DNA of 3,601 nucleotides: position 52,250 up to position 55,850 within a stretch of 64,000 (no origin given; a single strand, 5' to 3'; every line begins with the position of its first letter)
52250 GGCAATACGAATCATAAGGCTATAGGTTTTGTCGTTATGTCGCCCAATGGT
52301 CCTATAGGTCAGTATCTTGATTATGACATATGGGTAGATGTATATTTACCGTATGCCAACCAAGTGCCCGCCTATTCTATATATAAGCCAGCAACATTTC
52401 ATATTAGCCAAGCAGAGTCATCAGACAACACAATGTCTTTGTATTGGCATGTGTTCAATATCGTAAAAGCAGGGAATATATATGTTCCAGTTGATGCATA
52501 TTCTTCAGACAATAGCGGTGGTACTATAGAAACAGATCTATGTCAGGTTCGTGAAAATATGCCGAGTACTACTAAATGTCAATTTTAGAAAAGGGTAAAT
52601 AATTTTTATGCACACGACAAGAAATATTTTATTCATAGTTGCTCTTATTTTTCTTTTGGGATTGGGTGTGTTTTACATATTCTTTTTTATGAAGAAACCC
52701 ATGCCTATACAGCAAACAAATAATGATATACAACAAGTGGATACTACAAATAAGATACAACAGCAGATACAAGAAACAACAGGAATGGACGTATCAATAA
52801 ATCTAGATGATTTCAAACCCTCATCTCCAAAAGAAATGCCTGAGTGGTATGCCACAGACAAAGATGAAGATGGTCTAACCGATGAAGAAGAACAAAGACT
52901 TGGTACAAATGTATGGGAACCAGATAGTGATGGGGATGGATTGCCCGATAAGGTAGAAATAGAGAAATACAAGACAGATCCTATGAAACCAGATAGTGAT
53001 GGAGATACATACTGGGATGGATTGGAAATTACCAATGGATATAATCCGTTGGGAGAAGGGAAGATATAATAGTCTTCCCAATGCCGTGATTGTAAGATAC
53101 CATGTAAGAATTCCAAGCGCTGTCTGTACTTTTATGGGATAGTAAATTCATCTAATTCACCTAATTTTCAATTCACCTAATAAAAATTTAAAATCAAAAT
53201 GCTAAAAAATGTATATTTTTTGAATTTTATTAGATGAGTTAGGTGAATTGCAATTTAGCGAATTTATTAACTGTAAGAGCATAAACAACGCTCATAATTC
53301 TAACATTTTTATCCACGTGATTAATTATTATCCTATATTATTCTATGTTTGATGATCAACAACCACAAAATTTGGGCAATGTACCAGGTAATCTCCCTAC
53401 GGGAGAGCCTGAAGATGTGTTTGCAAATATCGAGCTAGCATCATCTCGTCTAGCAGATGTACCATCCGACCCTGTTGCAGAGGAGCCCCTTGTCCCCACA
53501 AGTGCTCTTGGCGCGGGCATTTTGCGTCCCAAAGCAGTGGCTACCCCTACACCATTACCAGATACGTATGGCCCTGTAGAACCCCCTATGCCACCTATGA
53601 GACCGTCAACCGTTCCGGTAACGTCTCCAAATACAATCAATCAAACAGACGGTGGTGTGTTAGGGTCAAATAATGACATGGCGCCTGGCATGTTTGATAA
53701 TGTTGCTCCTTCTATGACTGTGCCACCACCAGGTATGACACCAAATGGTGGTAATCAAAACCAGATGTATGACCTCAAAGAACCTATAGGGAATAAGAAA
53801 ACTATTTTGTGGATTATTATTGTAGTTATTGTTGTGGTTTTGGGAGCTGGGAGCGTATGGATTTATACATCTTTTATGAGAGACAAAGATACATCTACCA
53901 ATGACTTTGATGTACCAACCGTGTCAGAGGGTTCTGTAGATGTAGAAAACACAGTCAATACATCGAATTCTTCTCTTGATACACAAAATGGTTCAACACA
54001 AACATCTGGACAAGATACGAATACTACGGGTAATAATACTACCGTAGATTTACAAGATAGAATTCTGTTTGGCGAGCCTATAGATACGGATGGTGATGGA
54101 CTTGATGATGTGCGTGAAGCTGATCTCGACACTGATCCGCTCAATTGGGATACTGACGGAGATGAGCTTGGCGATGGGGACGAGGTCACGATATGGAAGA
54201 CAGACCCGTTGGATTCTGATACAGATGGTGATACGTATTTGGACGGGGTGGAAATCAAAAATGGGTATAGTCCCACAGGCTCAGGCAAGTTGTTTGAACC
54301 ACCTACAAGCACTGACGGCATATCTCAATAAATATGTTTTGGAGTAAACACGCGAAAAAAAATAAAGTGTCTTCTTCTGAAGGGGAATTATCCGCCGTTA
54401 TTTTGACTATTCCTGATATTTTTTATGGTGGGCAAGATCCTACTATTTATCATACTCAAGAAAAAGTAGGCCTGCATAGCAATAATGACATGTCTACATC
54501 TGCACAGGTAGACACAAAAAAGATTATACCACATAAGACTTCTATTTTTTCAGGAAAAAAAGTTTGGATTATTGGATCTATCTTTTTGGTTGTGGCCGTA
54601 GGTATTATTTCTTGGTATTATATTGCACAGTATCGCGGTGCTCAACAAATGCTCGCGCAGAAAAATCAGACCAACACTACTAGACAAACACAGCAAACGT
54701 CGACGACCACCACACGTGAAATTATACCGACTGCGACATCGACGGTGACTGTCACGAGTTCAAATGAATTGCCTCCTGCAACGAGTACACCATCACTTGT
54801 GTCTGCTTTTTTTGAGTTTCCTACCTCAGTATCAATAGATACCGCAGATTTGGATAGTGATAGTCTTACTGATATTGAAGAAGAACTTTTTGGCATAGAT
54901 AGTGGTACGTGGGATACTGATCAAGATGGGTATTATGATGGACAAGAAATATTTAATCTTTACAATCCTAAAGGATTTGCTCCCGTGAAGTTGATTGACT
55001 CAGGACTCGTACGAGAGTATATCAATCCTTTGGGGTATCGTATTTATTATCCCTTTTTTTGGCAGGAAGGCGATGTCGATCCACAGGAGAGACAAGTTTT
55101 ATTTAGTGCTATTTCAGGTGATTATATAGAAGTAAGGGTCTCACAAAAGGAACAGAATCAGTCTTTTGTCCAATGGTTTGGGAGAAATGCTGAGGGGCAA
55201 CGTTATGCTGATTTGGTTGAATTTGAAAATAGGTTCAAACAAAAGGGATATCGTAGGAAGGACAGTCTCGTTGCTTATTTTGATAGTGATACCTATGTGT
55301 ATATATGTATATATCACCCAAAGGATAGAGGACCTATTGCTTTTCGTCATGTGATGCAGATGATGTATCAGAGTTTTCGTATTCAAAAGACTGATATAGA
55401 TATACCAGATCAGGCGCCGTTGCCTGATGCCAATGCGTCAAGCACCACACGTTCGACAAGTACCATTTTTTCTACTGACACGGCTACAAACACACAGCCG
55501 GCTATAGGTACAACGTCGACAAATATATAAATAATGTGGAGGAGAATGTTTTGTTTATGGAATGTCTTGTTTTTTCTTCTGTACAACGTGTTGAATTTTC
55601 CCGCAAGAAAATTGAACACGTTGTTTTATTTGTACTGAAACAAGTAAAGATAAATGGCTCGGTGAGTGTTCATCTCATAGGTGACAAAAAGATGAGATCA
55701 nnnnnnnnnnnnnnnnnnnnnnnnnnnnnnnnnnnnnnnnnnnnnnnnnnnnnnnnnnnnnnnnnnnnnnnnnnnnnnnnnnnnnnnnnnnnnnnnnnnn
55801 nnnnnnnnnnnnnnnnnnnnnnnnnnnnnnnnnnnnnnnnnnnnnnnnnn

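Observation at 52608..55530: Three tandem paralogs with dockerin/EF-hand-like triple Ca-binding repeats, directly downstream of the giant adhesin gene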

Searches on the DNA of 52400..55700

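Call 77: search_rna_families(source=window, start=52400, end=55700, threshold=evalue, max_evalue=1)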
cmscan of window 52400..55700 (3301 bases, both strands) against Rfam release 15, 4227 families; matches with E-value up to 1: 0.
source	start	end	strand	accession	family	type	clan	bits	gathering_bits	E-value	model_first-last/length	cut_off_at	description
